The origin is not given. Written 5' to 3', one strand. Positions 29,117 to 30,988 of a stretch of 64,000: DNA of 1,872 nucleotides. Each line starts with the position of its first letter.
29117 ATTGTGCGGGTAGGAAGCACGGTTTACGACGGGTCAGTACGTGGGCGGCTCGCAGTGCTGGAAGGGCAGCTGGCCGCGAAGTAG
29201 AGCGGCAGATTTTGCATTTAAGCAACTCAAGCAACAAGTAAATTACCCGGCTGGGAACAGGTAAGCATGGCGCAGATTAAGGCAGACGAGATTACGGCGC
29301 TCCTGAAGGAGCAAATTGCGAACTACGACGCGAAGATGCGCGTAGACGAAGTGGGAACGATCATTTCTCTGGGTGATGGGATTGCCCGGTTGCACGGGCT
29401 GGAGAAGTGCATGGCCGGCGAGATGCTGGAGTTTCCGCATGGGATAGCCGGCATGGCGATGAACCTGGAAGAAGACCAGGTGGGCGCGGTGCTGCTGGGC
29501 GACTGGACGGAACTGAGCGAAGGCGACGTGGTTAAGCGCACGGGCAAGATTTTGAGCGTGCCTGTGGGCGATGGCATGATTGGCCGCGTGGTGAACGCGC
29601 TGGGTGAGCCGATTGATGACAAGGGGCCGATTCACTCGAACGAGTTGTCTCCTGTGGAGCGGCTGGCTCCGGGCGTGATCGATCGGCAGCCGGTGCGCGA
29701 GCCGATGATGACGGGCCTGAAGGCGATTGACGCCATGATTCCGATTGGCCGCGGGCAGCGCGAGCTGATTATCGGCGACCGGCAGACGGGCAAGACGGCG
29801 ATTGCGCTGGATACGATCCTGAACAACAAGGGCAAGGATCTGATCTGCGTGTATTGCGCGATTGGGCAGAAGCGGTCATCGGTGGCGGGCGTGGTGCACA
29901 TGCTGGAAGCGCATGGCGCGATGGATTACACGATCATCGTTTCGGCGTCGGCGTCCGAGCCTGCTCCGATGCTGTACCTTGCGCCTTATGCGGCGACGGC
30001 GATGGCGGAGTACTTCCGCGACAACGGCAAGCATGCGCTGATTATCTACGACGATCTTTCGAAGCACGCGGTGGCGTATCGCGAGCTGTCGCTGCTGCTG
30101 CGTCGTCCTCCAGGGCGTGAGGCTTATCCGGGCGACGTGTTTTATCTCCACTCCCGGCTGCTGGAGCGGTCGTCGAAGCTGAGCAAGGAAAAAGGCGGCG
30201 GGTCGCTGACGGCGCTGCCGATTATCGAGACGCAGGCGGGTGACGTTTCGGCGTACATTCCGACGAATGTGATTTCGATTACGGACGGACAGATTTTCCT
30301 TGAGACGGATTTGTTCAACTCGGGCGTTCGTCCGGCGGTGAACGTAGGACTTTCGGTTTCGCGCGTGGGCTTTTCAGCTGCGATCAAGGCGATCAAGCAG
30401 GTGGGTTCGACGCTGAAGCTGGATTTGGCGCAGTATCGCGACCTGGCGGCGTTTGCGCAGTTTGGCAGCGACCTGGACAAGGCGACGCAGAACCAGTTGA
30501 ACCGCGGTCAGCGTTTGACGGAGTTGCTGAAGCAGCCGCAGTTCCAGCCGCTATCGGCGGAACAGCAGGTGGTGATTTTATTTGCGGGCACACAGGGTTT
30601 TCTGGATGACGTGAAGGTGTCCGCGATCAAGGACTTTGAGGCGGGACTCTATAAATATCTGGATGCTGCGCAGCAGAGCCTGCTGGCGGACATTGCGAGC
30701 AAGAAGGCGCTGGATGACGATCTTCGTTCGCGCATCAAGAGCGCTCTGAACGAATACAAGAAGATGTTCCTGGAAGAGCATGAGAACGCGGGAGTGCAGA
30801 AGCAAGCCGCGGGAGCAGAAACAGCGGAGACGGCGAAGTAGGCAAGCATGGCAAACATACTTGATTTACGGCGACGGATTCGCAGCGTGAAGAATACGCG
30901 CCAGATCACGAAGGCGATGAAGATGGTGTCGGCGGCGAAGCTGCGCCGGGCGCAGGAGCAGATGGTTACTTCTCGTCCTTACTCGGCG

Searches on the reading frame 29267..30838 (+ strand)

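Call 8: search_protein_families(library=pfam, proteins=[window:29267-30838:+])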
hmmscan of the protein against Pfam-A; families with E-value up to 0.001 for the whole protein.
window:29267-30838:+ (524 aa): 3 families
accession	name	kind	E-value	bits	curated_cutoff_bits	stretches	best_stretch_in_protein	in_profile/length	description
PF00006.31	ATP-synt_ab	-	1.7e-84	283.2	29.5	1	150-365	1-213/213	ATP synthase alpha/beta family, nucleotide-binding domain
PF00306.32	ATP-synt_ab_C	-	2.1e-47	161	27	1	373-496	2-125/126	ATP synthase alpha/beta chain, C terminal domain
PF02874.29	ATP-synt_ab_N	-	1.3e-15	58.1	20.9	1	27-93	3-69/69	ATP synthase alpha/beta family, beta-barrel domain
